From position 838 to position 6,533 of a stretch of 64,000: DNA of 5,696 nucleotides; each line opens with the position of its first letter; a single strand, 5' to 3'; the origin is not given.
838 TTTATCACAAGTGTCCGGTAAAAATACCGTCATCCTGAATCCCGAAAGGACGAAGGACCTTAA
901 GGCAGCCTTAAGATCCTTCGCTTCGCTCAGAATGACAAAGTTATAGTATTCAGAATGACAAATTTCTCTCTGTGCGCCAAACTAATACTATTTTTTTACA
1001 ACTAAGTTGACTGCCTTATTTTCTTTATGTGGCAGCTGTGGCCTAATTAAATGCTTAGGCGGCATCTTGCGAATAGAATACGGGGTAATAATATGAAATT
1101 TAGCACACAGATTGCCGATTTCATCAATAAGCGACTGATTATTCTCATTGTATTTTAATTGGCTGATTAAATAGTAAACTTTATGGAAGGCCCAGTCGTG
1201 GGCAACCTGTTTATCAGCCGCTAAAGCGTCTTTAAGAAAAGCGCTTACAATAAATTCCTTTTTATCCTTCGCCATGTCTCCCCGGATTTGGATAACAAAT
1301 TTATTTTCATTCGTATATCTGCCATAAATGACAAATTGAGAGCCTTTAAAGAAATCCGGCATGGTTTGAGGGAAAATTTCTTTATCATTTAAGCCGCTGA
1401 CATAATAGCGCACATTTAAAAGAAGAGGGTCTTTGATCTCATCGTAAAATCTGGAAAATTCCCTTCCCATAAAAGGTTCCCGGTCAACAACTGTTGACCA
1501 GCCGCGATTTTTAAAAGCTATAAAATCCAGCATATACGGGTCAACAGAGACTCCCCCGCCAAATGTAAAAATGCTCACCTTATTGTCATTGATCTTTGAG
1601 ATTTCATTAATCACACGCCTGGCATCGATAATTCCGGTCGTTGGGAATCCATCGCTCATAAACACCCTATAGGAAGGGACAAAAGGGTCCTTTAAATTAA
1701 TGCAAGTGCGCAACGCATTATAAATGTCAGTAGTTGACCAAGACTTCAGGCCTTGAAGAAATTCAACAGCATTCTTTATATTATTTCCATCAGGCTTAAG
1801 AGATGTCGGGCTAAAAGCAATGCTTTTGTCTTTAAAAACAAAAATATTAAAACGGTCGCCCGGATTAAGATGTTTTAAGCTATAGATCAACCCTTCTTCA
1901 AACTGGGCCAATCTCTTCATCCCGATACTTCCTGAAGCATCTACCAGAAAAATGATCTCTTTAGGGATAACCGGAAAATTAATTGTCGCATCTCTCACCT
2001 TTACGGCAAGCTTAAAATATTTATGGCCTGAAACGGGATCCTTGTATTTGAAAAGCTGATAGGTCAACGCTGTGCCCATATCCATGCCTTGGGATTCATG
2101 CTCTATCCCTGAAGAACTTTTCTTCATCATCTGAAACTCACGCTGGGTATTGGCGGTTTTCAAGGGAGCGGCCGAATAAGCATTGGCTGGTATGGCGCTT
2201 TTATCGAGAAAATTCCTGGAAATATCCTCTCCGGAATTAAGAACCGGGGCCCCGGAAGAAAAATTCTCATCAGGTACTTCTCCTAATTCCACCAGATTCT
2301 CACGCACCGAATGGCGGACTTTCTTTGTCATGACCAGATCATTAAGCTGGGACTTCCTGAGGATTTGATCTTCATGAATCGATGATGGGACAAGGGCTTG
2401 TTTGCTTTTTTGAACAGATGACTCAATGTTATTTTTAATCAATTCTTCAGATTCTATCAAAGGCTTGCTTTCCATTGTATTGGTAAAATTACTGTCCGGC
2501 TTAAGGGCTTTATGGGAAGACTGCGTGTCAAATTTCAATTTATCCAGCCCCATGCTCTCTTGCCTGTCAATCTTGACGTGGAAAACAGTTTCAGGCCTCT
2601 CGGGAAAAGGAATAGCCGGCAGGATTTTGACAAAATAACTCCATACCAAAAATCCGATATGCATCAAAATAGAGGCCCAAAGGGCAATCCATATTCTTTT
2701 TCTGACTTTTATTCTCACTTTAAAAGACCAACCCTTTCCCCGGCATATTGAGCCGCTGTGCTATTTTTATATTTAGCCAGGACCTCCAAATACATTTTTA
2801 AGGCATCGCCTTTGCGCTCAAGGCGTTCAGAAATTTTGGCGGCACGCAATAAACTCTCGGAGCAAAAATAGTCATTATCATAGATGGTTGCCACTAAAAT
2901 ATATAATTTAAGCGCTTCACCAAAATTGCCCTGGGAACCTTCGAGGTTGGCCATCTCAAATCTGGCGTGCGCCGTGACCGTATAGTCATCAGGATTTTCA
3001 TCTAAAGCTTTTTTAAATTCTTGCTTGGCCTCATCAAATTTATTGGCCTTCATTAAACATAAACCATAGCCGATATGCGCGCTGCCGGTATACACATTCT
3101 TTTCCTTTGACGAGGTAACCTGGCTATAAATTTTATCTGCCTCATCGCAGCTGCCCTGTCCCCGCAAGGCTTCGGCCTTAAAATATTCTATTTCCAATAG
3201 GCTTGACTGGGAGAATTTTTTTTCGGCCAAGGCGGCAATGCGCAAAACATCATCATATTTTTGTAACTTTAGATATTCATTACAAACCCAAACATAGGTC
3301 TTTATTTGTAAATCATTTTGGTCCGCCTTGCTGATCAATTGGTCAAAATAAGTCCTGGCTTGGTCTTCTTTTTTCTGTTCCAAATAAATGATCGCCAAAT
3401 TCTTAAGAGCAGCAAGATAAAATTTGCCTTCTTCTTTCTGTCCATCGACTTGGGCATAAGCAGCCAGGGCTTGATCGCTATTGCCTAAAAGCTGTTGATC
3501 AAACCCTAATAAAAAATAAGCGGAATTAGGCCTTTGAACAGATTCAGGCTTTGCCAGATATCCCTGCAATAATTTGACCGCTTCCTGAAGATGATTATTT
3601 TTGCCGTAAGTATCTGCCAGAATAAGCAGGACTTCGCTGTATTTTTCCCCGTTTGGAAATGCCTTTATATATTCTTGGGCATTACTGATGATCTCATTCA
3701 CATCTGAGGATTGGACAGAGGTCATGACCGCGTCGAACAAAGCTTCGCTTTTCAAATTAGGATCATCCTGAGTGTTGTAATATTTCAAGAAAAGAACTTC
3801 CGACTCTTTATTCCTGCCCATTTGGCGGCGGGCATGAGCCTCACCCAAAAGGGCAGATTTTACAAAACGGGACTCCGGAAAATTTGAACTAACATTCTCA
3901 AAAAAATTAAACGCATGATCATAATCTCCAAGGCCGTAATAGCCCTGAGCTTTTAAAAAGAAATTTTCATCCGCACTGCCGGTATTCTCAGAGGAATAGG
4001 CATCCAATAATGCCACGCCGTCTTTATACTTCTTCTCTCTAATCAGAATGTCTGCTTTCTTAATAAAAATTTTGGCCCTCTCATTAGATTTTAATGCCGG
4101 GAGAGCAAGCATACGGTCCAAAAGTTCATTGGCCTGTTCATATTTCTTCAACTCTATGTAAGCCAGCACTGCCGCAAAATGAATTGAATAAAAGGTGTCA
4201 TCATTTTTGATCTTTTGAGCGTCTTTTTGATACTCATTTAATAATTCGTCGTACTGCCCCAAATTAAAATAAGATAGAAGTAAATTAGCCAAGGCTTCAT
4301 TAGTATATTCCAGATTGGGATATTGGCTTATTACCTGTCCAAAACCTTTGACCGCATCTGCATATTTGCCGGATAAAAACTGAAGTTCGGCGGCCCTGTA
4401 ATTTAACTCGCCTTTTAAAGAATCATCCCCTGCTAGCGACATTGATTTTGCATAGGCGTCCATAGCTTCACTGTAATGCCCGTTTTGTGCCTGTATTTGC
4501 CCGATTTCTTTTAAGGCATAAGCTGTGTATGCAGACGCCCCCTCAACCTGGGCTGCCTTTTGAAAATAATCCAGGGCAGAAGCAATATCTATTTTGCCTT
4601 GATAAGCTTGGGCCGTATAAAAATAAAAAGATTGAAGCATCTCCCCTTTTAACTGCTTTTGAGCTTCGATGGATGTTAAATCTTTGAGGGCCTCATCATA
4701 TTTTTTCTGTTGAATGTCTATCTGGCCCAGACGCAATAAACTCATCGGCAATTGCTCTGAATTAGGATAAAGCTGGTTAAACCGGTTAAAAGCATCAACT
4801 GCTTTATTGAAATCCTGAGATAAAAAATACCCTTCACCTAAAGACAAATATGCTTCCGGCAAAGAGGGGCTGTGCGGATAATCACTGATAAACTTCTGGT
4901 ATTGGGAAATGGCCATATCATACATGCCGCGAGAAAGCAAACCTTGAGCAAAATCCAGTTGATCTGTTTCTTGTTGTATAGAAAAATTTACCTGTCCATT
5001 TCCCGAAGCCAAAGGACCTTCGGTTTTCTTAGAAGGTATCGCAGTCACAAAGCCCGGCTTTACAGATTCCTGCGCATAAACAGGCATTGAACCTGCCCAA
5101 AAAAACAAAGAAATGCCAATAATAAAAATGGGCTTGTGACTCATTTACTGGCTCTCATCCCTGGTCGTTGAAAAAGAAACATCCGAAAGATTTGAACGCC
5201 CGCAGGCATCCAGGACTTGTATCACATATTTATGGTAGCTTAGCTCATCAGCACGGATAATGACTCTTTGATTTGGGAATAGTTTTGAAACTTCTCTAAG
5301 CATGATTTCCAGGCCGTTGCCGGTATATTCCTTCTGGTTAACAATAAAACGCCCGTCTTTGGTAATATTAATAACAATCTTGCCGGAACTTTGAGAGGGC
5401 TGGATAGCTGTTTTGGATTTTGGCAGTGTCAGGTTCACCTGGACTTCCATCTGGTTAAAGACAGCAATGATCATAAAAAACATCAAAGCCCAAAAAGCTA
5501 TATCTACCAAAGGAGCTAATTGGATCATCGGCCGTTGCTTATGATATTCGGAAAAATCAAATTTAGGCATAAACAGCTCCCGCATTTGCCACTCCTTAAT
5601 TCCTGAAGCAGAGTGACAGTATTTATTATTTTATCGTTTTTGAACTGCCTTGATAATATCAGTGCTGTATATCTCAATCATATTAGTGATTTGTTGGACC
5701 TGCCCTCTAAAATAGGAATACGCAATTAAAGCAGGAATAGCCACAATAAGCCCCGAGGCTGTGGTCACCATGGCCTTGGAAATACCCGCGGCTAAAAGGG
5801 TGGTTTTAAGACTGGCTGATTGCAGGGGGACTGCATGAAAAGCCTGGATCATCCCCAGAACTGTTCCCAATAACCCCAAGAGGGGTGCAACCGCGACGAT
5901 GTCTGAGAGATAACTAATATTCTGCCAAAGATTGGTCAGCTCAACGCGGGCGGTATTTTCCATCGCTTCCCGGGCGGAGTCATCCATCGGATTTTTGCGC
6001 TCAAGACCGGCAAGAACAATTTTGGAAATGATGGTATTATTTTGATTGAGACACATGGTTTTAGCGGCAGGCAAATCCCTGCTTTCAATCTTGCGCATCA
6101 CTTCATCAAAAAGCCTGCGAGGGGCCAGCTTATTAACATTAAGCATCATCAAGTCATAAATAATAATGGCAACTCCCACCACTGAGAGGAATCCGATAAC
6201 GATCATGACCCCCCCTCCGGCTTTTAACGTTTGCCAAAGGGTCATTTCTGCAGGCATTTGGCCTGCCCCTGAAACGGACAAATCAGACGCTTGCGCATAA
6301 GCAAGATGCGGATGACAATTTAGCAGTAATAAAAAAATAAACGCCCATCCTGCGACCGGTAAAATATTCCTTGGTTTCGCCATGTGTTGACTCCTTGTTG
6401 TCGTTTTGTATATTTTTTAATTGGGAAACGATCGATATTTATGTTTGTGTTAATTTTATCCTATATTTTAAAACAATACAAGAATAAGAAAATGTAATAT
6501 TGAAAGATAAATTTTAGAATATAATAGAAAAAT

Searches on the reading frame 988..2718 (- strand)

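Call 75: search_protein_families(library=pfam, max_evalue=0.0001, proteins=[window:988-2718:-])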
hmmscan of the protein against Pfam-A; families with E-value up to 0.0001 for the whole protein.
window:988-2718:- (576 aa): 3 families
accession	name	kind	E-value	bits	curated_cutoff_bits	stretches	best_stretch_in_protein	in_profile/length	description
PF13519.12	VWA_2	-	1.3e-07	32.6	27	1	255-342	1-88/107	von Willebrand factor type A domain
PF13768.12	VWA_3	-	4.9e-07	30.4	27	1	254-407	2-152/155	von Willebrand factor type A domain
PF00092.34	VWA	-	1e-06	29.5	23.8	1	255-405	2-155/174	von Willebrand factor type A domain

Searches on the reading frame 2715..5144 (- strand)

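Call 25: search_protein_families(library=ncbifam, max_evalue=1e-10, proteins=[window:2715-5144:-])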
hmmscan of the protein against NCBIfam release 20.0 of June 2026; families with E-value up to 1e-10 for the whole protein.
window:2715-5144:- (809 aa): 5 families
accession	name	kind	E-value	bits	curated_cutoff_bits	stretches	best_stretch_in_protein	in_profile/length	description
TIGR02795.1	tol_pal_ybgF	equivalog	1.5e-54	183.6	90.1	2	59-161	2-104/119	tol-pal system protein YbgF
NF052312.1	T9SS_PorW_SprE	equivalog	4.3e-36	124.8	250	1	77-237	85-245/716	type IX secretion system periplasmic lipoprotein PorW/SprE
TIGR03302.1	OM_YfiO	subfamily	3.3e-24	85.7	81.4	1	59-220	33-164/239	outer membrane protein assembly factor BamD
TIGR02521.1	type_IV_pilW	equivalog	1.2e-11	44.6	154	0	663-778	112-219/234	type IV pilus biogenesis/stability protein PilW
NF008068.0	PRK10803.1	equivalog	2.2e-11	44.2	383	0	68-147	152-230/263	cell division protein CpoB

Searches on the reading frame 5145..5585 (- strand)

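Call 75: search_protein_families(library=pfam, max_evalue=0.0001, proteins=[window:5145-5585:-])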
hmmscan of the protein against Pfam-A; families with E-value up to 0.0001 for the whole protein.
window:5145-5585:- (146 aa): 1 family
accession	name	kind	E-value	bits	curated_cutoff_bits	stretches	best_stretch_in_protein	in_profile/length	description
PF02472.21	ExbD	-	3.6e-24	85.7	25.4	1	17-141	4-126/128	Biopolymer transport protein ExbD/TolR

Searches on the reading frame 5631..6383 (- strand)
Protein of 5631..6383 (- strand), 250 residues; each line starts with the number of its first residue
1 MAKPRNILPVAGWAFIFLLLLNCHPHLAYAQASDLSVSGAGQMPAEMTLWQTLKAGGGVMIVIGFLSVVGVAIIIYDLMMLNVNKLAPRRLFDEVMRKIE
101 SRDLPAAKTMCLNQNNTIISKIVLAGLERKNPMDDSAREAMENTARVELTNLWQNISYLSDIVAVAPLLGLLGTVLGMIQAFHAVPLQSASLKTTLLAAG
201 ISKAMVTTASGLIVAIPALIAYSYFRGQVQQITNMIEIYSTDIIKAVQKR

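Call 75: search_protein_families(library=pfam, max_evalue=0.0001, proteins=[window:5631-6383:-])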
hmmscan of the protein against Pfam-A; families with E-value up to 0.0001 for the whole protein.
window:5631-6383:- (250 aa): 1 family
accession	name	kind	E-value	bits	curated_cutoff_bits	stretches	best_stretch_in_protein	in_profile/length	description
PF01618.21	MotA_ExbB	-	4.3e-32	111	22.9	1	115-237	2-126/127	MotA/TolQ/ExbB proton channel family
